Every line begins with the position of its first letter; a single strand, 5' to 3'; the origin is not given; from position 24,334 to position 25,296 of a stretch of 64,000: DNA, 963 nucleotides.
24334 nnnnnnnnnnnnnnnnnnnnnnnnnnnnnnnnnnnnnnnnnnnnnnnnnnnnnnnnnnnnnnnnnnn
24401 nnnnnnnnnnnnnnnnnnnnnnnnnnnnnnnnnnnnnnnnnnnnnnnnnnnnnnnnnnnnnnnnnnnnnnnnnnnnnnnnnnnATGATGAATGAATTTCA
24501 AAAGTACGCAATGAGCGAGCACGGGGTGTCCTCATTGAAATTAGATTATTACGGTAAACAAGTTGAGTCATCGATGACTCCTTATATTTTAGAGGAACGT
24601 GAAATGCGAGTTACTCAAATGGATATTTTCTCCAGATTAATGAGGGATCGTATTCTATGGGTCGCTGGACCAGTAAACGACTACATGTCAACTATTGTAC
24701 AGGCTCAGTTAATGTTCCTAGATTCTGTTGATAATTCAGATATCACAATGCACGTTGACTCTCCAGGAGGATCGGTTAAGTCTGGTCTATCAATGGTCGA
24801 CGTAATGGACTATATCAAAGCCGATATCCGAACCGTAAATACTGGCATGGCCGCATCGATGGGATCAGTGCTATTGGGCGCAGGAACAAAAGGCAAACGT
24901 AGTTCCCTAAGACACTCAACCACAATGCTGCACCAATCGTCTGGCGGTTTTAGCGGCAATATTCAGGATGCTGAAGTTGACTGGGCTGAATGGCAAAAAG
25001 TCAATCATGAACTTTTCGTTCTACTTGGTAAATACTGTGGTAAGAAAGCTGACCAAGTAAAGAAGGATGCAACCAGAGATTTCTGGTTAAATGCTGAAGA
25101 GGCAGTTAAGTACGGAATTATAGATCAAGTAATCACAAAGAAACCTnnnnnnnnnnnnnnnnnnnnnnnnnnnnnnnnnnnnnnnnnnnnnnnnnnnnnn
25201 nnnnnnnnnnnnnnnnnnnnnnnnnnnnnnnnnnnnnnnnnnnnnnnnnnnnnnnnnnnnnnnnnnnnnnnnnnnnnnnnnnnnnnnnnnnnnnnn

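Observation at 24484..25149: Phage-encoded ClpP plus a separate ClpA/C-like double-AAA+ ATPase (50749..52731)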

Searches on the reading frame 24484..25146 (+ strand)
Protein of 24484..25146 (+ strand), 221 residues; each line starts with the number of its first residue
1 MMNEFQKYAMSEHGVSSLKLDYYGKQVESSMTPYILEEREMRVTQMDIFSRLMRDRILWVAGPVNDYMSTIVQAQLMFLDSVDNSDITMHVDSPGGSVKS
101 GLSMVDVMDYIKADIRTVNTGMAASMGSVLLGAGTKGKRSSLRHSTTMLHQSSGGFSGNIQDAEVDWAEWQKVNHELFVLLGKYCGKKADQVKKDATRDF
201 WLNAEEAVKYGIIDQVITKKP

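Call 3: search_protein_families(library=pfam, proteins=[window:24484-25146:+], max_evalue=0.01)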
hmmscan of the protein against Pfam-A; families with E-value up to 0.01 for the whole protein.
window:24484-25146:+ (221 aa): 1 family
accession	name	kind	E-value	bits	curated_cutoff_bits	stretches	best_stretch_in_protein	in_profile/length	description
PF00574.28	CLP_protease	-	5.6e-58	196.3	20.2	1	44-219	5-181/182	Clp protease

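Call 4: search_protein_families(library=ncbifam, proteins=[window:24484-25146:+], max_evalue=0.001)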
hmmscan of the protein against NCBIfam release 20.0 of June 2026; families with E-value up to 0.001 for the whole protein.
window:24484-25146:+ (221 aa): 10 families
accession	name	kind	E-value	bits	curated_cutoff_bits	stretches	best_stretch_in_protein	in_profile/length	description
NF011091.0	PRK14514.1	equivalog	8.7e-76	254.4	361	1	2-220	1-220/221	ATP-dependent Clp endopeptidase proteolytic subunit ClpP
NF001368.0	PRK00277.1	subfamily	3.5e-64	216.4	249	1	26-220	3-198/203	ATP-dependent Clp protease proteolytic subunit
TIGR00493.1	clpP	equivalog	7e-57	192.3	308.6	1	30-219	2-192/192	ATP-dependent Clp endopeptidase proteolytic subunit ClpP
NF009205.0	PRK12553.1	subfamily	1.9e-54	184.4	228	1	29-219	11-204/211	ATP-dependent Clp protease proteolytic subunit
NF009203.0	PRK12551.1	equivalog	1.4e-52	178.3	359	1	31-221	1-192/196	ATP-dependent Clp protease proteolytic subunit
NF011090.0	PRK14513.1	equivalog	6e-50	169.9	347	1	30-219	2-192/201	ATP-dependent Clp protease proteolytic subunit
NF011089.0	PRK14512.1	equivalog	2.8e-40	138.2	251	1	38-220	11-194/200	ATP-dependent Clp protease proteolytic subunit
NF009204.0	PRK12552.1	equivalog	7.3e-31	107.3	263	1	31-220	7-215/225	ATP-dependent Clp protease proteolytic subunit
NF045540.1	scaf_prot_MCP1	exception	5.2e-21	75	475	1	79-218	25-162/652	ClpP-like prohead protease/major capsid protein fusion protein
NF045542.1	Clp_rel_HeadMat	equivalog_domain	1.8e-19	70.3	120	1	79-216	27-165/165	head maturation protease, ClpP-related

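Call 5: search_protein_families(library=phrogs, proteins=[window:24484-25146:+], max_evalue=0.001)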
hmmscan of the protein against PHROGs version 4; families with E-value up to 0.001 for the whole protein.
window:24484-25146:+ (221 aa): 8 families
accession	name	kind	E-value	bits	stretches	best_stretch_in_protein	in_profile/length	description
phrog_94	-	head and packaging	7.4e-34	119.2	1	32-220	57-253/622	head maturation protease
phrog_2976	-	head and packaging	9.5e-24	85.8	1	79-219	45-184/394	head maturation protease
phrog_133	-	head and packaging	2.4e-22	80.4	1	79-218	42-180/668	head maturation protease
phrog_1684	-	head and packaging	8.8e-16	59.2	1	79-217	67-203/284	head maturation protease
phrog_1827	-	other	5.2e-10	40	1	75-207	42-173/202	ATP-dependent protease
phrog_53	-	head and packaging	1.8e-08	35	1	72-135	106-170/583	head maturation protease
phrog_3348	-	unknown function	3.5e-08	34.1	1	82-217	63-198/386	-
phrog_13984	-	unknown function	0.00086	20.5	0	83-135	59-111/123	-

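Call 7: search_dna_similar(query=window:24484-25146:+, collection=phages, mode=protein, max_rows=30)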
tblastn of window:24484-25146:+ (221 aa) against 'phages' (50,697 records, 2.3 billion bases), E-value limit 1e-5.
Records with a match: 724; places in all: 729; records where one place covers at least 80% of the query: 158.
Best place of each record, by identity: 60-80% 1; <60% 723.
By first word of the organism name: Mycobacterium 216; Vibrio 94; Gordonia 80; Escherichia 53; Pseudomonas 41; Bacillus 32; Bacteriophage 28; Bacteroides 21; Streptococcus 19; Prevotella 15; and 34 more.
By host as written in the record: - 153; Mycobacterium smegmatis mc2 155 138; Gordonia terrae 3612 60; Mycobacterium smegmatis mc#155 32; Pseudomonas aeruginosa 27; Escherichia coli 24; Mycobacterium smegmatis mc2155 17; Prevotella sp. 15; and 143 more.
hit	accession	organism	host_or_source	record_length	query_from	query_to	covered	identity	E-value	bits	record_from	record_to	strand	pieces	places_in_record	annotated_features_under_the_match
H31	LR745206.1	uncultured phage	metagenomic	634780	4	217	97%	65.7%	1e-87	287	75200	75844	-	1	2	record has no annotation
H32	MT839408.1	Bacteriophage sp.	human fecal samples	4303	1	219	99%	48.2%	1e-67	229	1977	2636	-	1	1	record has no annotation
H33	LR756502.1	uncultured phage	metagenomic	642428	3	219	98%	48.2%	1e-66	227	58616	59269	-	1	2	record has no annotation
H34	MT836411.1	Bacteriophage sp.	human fecal samples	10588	2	220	99%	46.4%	4e-62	214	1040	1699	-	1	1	record has no annotation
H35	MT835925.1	Bacteriophage sp.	human fecal samples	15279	1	221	100%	44.6%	1e-57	201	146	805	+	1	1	record has no annotation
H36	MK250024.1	Prevotella phage Lak-B5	Prevotella sp.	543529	4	220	98%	45.3%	3e-56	197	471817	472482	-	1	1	record has no annotation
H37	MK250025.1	Prevotella phage Lak-B6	Prevotella sp.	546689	4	220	98%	45.3%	3e-56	197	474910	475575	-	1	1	record has no annotation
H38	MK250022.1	Prevotella phage Lak-B3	Prevotella sp.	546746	4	220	98%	45.3%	3e-56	197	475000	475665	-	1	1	record has no annotation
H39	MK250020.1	Prevotella phage Lak-B1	Prevotella sp.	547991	4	220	98%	45.3%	3e-56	197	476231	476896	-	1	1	record has no annotation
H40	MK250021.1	Prevotella phage Lak-B2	Prevotella sp.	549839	4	220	98%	45.3%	3e-56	197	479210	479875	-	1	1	record has no annotation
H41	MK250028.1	Prevotella phage Lak-B9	Prevotella sp.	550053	4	220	98%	45.3%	3e-56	197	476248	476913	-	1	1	record has no annotation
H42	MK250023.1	Prevotella phage Lak-B4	Prevotella sp.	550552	4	220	98%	45.3%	3e-56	197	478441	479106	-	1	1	record has no annotation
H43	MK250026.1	Prevotella phage Lak-B7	Prevotella sp.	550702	4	220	98%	45.3%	3e-56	197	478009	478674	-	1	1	record has no annotation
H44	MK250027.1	Prevotella phage Lak-B8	Prevotella sp.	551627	4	220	98%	45.3%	3e-56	197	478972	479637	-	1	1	record has no annotation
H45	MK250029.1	Prevotella phage Lak-C1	Prevotella sp.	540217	4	220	98%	44.2%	1e-54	192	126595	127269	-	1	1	record has no annotation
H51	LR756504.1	uncultured phage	metagenomic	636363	4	219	98%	43.1%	1e-52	187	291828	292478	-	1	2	record has no annotation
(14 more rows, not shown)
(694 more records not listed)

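Call 15: get_annotated_region(hit=H31, flank=8000)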
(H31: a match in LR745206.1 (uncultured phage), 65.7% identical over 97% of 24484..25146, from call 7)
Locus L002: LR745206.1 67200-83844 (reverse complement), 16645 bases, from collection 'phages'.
description: uncultured phage genome assembly, chromosome: 1.
organism: uncultured phage (NCBI taxid 278008)
taxonomy: Viruses; environmental samples
host: -; source: metagenomic; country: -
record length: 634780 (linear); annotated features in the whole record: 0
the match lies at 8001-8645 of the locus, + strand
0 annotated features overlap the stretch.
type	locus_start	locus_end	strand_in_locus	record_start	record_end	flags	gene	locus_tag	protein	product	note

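Call 17: get_annotated_region(hit=H33, flank=8000)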
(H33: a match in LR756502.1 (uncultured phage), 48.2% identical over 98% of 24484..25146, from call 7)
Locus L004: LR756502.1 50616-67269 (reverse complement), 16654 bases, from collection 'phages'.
description: uncultured phage genome assembly, chromosome: 1.
organism: uncultured phage (NCBI taxid 278008)
taxonomy: Viruses; environmental samples
host: -; source: metagenomic; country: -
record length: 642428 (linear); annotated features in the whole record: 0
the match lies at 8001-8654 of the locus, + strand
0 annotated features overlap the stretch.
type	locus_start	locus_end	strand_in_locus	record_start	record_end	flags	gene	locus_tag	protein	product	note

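Call 19: get_annotated_region(hit=H51, flank=8000)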
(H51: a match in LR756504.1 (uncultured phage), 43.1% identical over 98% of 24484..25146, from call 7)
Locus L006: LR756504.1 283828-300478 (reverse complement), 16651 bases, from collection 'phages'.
description: uncultured phage genome assembly, chromosome: 1.
organism: uncultured phage (NCBI taxid 278008)
taxonomy: Viruses; environmental samples
host: -; source: metagenomic; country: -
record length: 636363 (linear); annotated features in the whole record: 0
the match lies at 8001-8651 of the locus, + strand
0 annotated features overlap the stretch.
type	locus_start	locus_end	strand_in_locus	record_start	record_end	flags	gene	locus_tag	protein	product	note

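Call 20: get_annotated_region(hit=H36, flank=8000)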
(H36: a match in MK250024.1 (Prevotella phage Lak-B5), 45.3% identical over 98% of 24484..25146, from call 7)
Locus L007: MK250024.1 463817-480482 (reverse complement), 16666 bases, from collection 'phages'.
description: MAG: Prevotella phage Lak-B5, complete genome.
organism: Prevotella phage Lak-B5 (NCBI taxid 2491287)
taxonomy: Viruses; Duplodnaviria; Heunggongvirae; Uroviricota; Caudoviricetes
host: Prevotella sp.; source: baboon feces; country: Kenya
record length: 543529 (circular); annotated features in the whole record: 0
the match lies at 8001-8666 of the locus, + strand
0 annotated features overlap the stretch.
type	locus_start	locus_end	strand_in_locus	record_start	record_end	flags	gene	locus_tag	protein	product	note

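Call 36: find_encoding_contigs(protein=window:24484-25146:+, flank=10000, max_places=3)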
Protein window:24484-25146:+ (221 aa): 24 contigs read that carry it; 2 places shown.
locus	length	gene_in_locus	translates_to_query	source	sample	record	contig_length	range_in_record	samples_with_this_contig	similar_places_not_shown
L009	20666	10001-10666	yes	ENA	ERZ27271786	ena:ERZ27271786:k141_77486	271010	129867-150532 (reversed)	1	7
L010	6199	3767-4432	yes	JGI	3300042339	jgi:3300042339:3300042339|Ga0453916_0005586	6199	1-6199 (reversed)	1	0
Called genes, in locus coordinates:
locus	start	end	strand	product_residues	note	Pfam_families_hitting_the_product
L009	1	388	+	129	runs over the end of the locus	-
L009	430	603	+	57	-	-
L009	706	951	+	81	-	-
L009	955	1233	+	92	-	PF00085:Thioredoxin, PF13098:Thioredoxin_2, PF13905:Thioredoxin_8 (faint), PF14595:Thioredoxin_9 (weak)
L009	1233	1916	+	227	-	PF00149:Metallophos, PF12850:Metallophos_2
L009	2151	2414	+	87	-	-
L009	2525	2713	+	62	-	-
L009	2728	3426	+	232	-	PF25188:Tad6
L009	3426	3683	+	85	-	-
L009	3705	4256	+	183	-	-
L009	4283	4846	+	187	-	-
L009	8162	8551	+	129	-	-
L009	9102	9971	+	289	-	PF07691:PA14, PF10528:GLEYA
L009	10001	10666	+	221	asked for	PF00574:CLP_protease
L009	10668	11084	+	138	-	PF13671:AAA_33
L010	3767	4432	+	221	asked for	PF00574:CLP_protease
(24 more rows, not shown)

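Call 42: search_solved_structures(query=window:24484-25146:+, max_evalue=1e-30, show_alignments=3)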
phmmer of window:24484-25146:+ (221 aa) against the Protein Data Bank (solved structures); distinct sequences matched with E-value up to 1e-30: 97 (the best 60 are shown).
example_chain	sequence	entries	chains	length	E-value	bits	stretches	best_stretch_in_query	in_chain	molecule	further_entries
3q7h_A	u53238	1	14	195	6.5e-49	169.7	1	30-221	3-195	ATP-dependent Clp protease proteolytic subunit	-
9vhc_A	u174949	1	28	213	5.3e-47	163.4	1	27-220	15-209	ATP-dependent Clp protease proteolytic subunit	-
8r04_A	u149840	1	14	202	1.8e-46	161.7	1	25-220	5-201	ATP-dependent Clp protease proteolytic subunit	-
6hwm_A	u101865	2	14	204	2e-46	161.6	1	32-220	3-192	ATP-dependent Clp protease proteolytic subunit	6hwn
8r05_A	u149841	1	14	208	2.6e-46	161.2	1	21-219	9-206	ATP-dependent Clp protease proteolytic subunit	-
1y7o_A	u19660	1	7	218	6.7e-46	159.8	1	29-218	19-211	ATP-dependent Clp protease proteolytic subunit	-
6naw_A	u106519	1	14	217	6.8e-46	159.8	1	20-218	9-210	ATP-dependent Clp protease proteolytic subunit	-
2zl0_A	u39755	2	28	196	9.2e-46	159.4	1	32-219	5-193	ATP-dependent Clp protease proteolytic subunit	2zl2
6nah_A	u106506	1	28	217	1.1e-45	159.1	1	20-218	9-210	ATP-dependent Clp protease proteolytic subunit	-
6mx2_A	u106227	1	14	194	2.3e-45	158.1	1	31-221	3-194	ATP-dependent Clp protease proteolytic subunit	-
2zl3_A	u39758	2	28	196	2.4e-45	158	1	32-219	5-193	ATP-dependent Clp protease proteolytic subunit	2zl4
6nay_A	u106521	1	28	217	2.5e-45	158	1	20-218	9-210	ATP-dependent Clp protease proteolytic subunit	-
3mt6_R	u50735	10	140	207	6e-45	156.7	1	30-219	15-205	ATP-dependent Clp protease proteolytic subunit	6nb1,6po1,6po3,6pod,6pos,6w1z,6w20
9ndj_H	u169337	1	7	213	6.4e-45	156.6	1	28-220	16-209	ATP-dependent Clp protease proteolytic subunit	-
6naq_A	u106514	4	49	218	6.5e-45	156.6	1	28-218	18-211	ATP-dependent Clp protease proteolytic subunit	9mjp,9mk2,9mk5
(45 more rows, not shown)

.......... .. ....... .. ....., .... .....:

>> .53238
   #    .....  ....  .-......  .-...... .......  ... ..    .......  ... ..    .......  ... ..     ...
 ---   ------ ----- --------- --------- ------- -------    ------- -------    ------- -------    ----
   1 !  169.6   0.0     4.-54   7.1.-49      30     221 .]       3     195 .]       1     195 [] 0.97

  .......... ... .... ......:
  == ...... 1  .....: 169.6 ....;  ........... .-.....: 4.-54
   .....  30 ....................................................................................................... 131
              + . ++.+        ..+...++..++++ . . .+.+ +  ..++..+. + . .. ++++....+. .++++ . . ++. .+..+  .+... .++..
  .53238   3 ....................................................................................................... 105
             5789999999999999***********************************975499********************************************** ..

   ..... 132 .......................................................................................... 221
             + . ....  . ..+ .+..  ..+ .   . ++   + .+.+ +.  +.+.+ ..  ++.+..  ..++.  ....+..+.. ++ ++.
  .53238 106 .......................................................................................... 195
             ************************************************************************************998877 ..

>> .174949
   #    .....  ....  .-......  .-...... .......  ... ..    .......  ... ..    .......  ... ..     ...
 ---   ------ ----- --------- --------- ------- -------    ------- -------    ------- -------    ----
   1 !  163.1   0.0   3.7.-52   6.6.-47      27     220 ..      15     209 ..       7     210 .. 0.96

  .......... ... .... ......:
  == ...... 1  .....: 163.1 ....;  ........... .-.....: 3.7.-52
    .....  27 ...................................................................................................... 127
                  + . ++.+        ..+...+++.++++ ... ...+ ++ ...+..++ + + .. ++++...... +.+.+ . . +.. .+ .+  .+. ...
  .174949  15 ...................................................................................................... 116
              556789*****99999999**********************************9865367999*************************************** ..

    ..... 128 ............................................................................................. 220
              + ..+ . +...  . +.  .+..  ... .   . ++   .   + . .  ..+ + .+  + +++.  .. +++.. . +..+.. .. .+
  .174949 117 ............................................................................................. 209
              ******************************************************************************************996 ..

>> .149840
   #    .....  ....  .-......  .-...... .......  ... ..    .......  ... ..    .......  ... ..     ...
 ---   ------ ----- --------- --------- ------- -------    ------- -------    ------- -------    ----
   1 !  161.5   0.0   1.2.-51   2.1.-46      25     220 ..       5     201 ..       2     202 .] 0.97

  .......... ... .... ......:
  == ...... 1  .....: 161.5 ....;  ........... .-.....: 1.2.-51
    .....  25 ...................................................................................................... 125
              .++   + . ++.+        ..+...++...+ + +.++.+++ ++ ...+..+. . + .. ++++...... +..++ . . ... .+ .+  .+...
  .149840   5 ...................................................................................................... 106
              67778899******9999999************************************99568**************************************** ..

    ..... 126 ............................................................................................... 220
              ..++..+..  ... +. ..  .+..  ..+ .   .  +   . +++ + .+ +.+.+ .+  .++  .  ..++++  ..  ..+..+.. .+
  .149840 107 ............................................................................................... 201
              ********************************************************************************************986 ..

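Call 45: get_annotated_region(hit=H32, flank=3000)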
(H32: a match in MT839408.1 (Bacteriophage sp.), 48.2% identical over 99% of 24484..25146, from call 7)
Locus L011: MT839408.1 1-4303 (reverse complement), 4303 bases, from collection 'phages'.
description: UNVERIFIED: Bacteriophage sp. clone scaffold_10626 genomic sequence.
organism: Bacteriophage sp. (NCBI taxid 38018)
taxonomy: Viruses
host: -; source: human fecal samples; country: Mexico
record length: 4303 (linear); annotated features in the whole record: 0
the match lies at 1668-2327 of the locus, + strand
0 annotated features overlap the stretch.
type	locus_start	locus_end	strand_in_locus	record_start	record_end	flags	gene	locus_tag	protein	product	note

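Call 46: get_annotated_region(hit=H35, flank=5000)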
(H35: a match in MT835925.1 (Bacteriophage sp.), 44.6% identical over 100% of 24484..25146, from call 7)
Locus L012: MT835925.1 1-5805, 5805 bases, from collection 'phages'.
description: UNVERIFIED: Bacteriophage sp. clone scaffold_971 genomic sequence.
organism: Bacteriophage sp. (NCBI taxid 38018)
taxonomy: Viruses
host: -; source: human fecal samples; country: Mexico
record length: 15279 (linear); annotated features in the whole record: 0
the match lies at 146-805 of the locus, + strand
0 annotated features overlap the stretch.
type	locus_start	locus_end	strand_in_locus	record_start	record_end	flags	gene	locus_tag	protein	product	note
